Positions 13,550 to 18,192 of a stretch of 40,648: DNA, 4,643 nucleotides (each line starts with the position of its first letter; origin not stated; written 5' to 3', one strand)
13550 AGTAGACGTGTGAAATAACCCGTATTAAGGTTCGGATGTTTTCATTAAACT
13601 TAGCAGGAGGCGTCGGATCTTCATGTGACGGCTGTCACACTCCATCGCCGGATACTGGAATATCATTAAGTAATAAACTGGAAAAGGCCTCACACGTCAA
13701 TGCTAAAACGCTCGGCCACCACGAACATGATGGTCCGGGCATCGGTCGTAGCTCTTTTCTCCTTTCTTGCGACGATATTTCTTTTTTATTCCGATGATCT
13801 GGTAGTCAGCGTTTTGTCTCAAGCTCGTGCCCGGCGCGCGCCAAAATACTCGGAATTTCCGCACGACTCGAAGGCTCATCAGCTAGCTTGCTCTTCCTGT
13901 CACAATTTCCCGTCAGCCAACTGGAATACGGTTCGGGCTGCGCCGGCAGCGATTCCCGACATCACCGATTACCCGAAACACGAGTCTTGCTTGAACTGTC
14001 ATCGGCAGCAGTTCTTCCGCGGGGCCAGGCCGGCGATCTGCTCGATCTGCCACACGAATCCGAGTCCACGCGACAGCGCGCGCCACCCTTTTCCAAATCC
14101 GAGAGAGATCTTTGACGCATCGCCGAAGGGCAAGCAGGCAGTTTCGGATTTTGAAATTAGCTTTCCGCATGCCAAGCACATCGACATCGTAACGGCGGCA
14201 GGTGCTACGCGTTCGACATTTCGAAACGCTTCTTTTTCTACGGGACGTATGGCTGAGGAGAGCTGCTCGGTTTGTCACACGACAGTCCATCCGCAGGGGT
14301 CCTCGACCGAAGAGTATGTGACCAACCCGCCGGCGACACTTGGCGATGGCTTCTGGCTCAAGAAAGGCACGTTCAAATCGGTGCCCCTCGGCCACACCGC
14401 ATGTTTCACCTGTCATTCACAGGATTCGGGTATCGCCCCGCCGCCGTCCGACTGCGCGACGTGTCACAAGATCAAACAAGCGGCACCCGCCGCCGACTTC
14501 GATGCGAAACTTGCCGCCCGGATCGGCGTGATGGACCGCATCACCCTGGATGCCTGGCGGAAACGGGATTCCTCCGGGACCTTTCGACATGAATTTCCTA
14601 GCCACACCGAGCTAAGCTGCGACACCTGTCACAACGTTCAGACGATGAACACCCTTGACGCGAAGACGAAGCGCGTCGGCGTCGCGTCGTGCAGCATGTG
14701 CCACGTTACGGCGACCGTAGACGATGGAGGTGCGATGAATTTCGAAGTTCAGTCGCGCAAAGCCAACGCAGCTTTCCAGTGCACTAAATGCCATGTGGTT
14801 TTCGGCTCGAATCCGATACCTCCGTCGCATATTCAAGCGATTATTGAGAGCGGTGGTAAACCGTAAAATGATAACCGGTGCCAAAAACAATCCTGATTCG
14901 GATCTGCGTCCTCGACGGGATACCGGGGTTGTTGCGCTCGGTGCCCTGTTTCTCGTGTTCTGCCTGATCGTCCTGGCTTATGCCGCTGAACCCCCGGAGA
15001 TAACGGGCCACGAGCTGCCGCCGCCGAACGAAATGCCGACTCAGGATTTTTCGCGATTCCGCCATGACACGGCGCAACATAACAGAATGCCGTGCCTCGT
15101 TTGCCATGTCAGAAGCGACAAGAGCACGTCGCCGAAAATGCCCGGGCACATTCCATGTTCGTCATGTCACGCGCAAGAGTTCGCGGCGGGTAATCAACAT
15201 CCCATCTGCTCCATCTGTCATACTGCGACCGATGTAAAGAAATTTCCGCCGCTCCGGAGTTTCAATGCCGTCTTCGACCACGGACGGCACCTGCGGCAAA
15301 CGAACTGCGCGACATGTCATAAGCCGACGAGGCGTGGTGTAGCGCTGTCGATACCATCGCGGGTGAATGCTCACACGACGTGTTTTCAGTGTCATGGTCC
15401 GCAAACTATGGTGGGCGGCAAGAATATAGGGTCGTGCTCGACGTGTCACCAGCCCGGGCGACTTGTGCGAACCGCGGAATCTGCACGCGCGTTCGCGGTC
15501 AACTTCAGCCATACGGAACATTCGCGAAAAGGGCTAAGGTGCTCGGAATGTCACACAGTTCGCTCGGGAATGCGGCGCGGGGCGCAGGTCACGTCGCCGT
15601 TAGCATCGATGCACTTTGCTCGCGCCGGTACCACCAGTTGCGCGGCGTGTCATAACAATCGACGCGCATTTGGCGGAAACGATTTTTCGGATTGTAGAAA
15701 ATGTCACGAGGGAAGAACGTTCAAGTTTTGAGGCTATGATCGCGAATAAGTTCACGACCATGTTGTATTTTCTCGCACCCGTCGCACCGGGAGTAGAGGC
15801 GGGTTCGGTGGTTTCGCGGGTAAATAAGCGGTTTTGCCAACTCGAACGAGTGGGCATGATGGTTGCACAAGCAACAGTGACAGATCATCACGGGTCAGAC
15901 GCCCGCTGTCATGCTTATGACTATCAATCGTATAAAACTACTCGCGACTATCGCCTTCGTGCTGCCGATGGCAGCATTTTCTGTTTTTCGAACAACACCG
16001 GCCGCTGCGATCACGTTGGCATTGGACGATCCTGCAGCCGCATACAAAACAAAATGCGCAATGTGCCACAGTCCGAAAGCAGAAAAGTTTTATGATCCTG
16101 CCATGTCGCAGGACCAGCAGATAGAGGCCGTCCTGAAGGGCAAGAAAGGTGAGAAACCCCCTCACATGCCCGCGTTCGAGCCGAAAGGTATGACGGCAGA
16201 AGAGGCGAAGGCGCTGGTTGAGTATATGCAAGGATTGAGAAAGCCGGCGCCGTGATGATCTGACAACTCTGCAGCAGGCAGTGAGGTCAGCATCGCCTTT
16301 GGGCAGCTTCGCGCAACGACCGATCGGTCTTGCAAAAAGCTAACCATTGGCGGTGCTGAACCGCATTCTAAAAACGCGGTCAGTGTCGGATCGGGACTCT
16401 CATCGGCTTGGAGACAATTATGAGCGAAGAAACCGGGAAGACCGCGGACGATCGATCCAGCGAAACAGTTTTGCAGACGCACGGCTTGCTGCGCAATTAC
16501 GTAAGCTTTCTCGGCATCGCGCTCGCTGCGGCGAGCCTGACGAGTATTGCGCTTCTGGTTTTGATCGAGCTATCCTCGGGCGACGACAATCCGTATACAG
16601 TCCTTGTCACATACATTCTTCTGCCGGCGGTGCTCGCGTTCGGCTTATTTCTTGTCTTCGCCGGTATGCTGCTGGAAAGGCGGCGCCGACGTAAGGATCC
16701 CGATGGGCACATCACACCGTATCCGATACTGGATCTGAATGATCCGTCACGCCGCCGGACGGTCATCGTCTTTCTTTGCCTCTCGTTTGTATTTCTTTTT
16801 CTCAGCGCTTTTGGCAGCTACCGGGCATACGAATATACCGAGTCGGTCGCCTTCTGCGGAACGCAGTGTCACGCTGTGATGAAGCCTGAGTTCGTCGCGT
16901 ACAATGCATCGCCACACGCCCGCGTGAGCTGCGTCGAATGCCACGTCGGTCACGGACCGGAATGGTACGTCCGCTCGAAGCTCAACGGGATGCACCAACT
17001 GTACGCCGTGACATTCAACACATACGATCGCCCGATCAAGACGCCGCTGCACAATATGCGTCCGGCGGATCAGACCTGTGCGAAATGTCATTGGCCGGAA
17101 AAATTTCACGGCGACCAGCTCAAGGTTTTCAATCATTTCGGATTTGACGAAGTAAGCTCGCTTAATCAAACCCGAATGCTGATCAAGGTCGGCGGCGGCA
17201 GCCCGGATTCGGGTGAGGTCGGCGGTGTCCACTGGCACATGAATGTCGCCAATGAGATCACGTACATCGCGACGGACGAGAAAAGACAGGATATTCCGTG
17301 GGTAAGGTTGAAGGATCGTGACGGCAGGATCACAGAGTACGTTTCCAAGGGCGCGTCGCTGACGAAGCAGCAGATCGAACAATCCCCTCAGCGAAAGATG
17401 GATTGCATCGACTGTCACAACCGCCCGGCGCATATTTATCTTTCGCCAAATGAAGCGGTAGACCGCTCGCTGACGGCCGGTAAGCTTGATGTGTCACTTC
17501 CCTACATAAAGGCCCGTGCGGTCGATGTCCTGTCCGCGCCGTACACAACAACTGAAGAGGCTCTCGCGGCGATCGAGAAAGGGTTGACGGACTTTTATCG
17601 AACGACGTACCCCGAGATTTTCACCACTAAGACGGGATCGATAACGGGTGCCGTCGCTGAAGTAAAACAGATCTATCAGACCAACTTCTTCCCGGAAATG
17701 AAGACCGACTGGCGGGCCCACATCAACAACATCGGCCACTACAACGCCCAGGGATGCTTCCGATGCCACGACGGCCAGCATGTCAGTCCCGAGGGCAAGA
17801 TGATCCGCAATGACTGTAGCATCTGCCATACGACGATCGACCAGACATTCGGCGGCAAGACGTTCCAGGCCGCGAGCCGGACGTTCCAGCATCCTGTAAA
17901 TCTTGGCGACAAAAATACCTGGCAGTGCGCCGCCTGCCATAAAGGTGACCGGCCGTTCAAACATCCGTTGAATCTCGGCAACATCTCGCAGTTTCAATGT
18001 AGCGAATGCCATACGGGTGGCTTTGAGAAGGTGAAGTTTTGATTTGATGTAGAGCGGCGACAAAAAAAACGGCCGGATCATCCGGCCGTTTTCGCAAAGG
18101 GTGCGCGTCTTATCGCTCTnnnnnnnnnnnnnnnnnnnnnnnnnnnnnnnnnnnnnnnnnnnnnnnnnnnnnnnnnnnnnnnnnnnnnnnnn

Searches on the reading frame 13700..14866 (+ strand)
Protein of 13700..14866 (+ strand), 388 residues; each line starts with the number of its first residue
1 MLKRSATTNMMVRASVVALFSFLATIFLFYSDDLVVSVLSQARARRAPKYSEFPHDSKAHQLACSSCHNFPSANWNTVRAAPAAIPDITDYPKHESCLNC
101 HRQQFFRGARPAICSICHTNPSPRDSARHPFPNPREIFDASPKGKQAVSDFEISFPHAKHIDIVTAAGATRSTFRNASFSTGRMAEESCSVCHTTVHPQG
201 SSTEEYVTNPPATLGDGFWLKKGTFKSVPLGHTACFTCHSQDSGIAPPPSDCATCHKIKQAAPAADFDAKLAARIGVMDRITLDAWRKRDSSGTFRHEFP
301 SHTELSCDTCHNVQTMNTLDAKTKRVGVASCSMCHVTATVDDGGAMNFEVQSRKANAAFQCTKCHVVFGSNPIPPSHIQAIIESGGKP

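Call 5: search_protein_families(library=pfam, proteins=[window:13700-14866:+], max_evalue=0.01)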
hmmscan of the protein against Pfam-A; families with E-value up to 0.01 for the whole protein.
window:13700-14866:+ (388 aa): 5 families
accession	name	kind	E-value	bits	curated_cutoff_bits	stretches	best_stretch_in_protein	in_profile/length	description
PF14522.11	Cytochrome_C7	-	2.4e-14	53.3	24.8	2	185-257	12-67/67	Cytochrome c7 and related cytochrome c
PF02085.21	Cytochrom_CIII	-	1.7e-09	38.4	22.9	1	293-366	21-83/101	Class III cytochrome C family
PF14537.11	Cytochrom_c3_2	-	5.1e-09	36.9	25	1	302-367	4-66/79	Cytochrome c3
PF22113.1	Mtrc-MtrF_II-IV_dom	-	9.7e-09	35.4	30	1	94-241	6-129/176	Outer membrane cytochrome MtrC/MtrF-like, domains II/IV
PF09699.15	Paired_CXXCH_1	-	0.00069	19.7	20.6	0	306-337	8-38/41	Doubled CXXCH motif (Paired_CXXCH_1)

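Call 6: search_protein_families(library=ncbifam, proteins=[window:13700-14866:+], max_evalue=0.01)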
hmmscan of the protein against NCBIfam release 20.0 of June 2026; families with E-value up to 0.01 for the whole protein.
window:13700-14866:+ (388 aa): 2 families
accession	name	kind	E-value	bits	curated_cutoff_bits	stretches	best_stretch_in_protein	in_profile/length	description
NF045713.1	CxxCH_16_HmcA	equivalog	6.8e-12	44.8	400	2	181-366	193-356/541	sulfate respiration complex hexadecaheme cytochrome HmcA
TIGR04257.1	nanowire_3heme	domain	0.0014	18.7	40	1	51-119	13-75/75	c(7)-type cytochrome triheme domain-containing protein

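Call 50: search_solved_structures(query=window:13700-14866:+, max_evalue=1)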
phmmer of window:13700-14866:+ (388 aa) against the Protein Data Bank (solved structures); distinct sequences matched with E-value up to 1: 0.

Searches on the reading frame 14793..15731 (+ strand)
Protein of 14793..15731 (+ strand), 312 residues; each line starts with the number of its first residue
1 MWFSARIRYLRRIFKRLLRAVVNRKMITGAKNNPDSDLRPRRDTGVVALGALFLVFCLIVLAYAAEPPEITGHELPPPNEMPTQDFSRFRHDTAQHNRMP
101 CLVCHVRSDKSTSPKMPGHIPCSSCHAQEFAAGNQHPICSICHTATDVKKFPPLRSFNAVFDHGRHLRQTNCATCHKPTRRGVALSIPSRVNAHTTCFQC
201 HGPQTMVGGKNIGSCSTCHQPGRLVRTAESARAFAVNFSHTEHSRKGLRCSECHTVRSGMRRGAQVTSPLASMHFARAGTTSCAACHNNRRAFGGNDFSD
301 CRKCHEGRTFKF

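Call 5: search_protein_families(library=pfam, proteins=[window:14793-15731:+], max_evalue=0.01)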
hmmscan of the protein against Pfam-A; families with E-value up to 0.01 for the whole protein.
window:14793-15731:+ (312 aa): 4 families
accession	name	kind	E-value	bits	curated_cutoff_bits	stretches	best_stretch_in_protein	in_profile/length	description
PF14522.11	Cytochrome_C7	-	1.5e-20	73.2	24.8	2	236-306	1-67/67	Cytochrome c7 and related cytochrome c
PF14537.11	Cytochrom_c3_2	-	1e-09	39.2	25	2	193-256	5-66/79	Cytochrome c3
PF22113.1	Mtrc-MtrF_II-IV_dom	-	6.7e-09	35.9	30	3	211-292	80-168/176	Outer membrane cytochrome MtrC/MtrF-like, domains II/IV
PF09699.15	Paired_CXXCH_1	-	0.0037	17.3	20.6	0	168-204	5-39/41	Doubled CXXCH motif (Paired_CXXCH_1)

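Call 6: search_protein_families(library=ncbifam, proteins=[window:14793-15731:+], max_evalue=0.01)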
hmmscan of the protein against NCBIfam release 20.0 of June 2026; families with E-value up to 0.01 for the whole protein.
window:14793-15731:+ (312 aa): 4 families
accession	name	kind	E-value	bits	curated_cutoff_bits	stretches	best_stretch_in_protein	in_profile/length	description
TIGR04257.1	nanowire_3heme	domain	6.9e-14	51.8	40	2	231-306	8-75/75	c(7)-type cytochrome triheme domain-containing protein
NF045713.1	CxxCH_16_HmcA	equivalog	3.5e-05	22.6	400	0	135-221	173-254/541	sulfate respiration complex hexadecaheme cytochrome HmcA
NF047727.1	4hemeCytCCctA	equivalog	0.0016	18.6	180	0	270-306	30-65/109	tetraheme c-type cytochrome CctA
NF043011.1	CytC7_Geobact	equivalog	0.0061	17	120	0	144-219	19-88/89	cytochrome c7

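Call 51: search_solved_structures(query=window:14868-15731:+, max_evalue=1)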
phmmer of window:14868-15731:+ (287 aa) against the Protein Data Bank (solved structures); distinct sequences matched with E-value up to 1: 27.
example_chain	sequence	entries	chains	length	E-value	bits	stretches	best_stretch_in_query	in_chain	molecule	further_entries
3ov0_A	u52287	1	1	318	2.4e-17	66.4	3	133-282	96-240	Cytochrome c family protein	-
3oue_A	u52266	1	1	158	8.6e-10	41.6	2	212-282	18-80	Cytochrome c family protein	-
3ouq_A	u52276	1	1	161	2.9e-07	33.3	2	208-283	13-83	Cytochrome c family protein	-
1rwj_A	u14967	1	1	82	2.6e-06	30.2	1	212-282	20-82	Cytochrome c family protein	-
9eov_A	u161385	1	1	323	9.4e-05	25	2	75-112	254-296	Extracellular iron oxide respiratory system surface decaheme cytochrome c component MtrC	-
7o7g_A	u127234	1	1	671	0.00036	23.1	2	75-185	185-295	Extracellular iron oxide respiratory system surface decaheme cytochrome c component MtrC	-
7qth_A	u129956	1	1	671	0.00036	23.1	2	75-185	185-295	Extracellular iron oxide respiratory system surface decaheme cytochrome c component MtrC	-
3h4n_A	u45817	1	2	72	0.0023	20.5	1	130-195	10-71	Cytochrome c7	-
1ehj_A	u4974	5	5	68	0.0036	19.8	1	131-186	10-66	CYTOCHROME C7 | CYTOCHROME C551.5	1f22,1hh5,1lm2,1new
8qbz_A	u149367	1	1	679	0.0039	19.7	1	75-186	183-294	Extracellular iron oxide respiratory system surface decaheme cytochrome c component MtrC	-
8qbq_A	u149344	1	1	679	0.0039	19.7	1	75-186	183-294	Extracellular iron oxide respiratory system surface decaheme cytochrome c component MtrC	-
4lm8_A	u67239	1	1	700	0.0049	19.4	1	75-186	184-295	Extracellular iron oxide respiratory system surface decaheme cytochrome c component MtrC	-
1kwj_A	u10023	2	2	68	0.005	19.4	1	132-186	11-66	cytochrome c7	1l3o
8qc9_A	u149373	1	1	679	0.0073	18.8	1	75-187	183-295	Extracellular iron oxide respiratory system surface decaheme cytochrome c component MtrC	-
7q21_C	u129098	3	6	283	0.0075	18.8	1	127-265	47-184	Cytochrome bc1 complex cytochrome c subunit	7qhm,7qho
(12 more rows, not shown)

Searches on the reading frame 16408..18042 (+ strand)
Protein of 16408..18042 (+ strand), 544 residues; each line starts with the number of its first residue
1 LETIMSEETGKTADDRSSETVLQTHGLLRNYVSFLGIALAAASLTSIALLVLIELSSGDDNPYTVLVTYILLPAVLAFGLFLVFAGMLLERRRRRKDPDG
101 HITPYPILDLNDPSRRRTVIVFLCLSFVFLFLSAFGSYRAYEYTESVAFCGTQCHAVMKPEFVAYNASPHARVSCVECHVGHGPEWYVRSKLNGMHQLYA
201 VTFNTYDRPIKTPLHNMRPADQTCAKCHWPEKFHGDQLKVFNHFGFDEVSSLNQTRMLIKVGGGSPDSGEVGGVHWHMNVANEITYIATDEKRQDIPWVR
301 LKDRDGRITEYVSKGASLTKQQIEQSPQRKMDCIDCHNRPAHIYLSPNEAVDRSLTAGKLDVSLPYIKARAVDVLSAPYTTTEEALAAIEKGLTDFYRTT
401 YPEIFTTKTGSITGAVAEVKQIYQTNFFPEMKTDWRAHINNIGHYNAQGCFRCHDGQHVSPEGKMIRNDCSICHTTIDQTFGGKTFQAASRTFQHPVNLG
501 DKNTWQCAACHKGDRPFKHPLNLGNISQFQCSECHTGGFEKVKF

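Call 5: search_protein_families(library=pfam, proteins=[window:16408-18042:+], max_evalue=0.01)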
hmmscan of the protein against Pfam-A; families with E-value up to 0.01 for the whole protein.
window:16408-18042:+ (544 aa): 6 families
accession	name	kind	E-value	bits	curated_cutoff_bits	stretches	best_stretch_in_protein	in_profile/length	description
PF03264.19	Cytochrom_NNT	-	1.2e-11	45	24.1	1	114-221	3-114/174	NapC/NirT cytochrome c family, N-terminal region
PF14522.11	Cytochrome_C7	-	9.2e-07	29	24.8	1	466-536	12-67/67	Cytochrome c7 and related cytochrome c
PF02085.21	Cytochrom_CIII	-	2.1e-06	28.4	22.9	1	159-232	17-86/101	Class III cytochrome C family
PF14537.11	Cytochrom_c3_2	-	2.4e-06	28.4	25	1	444-536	2-79/79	Cytochrome c3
PF13194.11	DUF4010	-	0.0032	17.7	30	1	35-137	58-146/210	Domain of unknown function (DUF4010)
PF11384.13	DUF3188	-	0.0033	17.4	24.6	1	40-96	1-50/50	Protein of unknown function (DUF3188)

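Call 6: search_protein_families(library=ncbifam, proteins=[window:16408-18042:+], max_evalue=0.01)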
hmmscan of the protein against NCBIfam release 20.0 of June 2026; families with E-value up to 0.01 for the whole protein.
window:16408-18042:+ (544 aa): 5 families
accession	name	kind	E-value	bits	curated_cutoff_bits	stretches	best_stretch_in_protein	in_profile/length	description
TIGR03153.1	cytochr_NrfH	equivalog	1.5e-14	54.2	134.2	1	125-228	5-109/138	cytochrome c nitrite reductase small subunit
TIGR02162.1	torC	equivalog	1.2e-05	24.8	478.2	1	111-228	8-130/387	pentaheme c-type cytochrome TorC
TIGR03508.1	decahem_SO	subfamily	3.2e-05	23.5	192.2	0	436-536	82-175/258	DmsE family decaheme c-type cytochrome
NF007906.0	PRK10617.1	equivalog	0.0011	18.9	349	1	121-225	28-137/200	cytochrome c-type protein NapC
TIGR02161.1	napC_nirT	subfamily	0.0015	18.5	310.6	1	111-221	10-124/185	periplasmic nitrate (or nitrite) reductase c-type cytochrome, NapC/NirT family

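Call 52: search_solved_structures(query=window:16408-18042:+, max_evalue=1)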
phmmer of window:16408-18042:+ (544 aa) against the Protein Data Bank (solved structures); distinct sequences matched with E-value up to 1: 4.
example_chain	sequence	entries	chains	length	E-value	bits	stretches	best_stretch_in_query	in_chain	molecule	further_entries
2j7a_C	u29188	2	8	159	3e-07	32.5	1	111-228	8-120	CYTOCHROME C QUINOL DEHYDROGENASE NRFH | NAPC/NIRT CYTOCHROME C FAMILY PROTEIN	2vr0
1wad_A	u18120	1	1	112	0.016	16.9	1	162-233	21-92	CYTOCHROME C3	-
1qn0_A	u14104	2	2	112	0.022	16.5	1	162-233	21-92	CYTOCHROME C3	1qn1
1gm4_A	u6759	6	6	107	0.49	12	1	163-228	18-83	CYTOCHROME C3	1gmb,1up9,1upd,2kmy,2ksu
